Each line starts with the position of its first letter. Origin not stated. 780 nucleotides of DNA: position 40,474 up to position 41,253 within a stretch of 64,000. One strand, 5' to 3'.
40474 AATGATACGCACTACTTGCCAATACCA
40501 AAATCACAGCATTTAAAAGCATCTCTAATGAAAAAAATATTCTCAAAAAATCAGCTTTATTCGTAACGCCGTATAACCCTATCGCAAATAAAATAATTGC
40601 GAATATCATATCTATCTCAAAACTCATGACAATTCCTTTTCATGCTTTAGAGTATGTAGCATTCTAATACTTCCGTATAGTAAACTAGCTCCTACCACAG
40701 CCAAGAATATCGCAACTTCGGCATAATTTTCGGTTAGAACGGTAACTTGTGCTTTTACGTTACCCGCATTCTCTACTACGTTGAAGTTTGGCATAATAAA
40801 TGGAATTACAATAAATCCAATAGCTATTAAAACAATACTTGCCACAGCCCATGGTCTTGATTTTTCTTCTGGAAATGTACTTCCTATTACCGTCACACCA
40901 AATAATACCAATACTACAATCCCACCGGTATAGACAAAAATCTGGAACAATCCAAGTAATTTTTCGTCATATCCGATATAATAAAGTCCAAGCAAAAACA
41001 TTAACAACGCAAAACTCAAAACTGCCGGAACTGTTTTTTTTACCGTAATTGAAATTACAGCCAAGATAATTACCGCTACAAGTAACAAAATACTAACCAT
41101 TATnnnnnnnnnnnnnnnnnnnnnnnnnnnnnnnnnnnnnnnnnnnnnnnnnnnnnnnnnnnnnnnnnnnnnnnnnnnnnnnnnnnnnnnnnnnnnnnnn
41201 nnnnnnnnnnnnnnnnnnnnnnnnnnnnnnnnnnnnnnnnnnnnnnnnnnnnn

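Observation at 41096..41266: NuoI ends in a ~57-residue Lys/Ala/Glu tail built from 24-bp tandem repeats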

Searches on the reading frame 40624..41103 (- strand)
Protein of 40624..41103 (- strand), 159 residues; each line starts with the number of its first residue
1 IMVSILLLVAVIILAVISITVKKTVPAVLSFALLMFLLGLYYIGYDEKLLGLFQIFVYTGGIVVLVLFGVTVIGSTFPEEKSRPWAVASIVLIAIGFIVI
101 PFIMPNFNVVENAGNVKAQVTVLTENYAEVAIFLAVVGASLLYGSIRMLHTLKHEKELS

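Call 6: search_protein_families(library=pfam, proteins=[window:40624-41103:-])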
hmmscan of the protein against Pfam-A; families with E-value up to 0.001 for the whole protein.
window:40624-41103:- (159 aa): 1 family
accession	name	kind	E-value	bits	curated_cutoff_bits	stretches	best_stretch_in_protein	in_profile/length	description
PF00499.25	Oxidored_q3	-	1.6e-13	51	33.2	1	15-142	2-137/146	NADH-ubiquinone/plastoquinone oxidoreductase chain 6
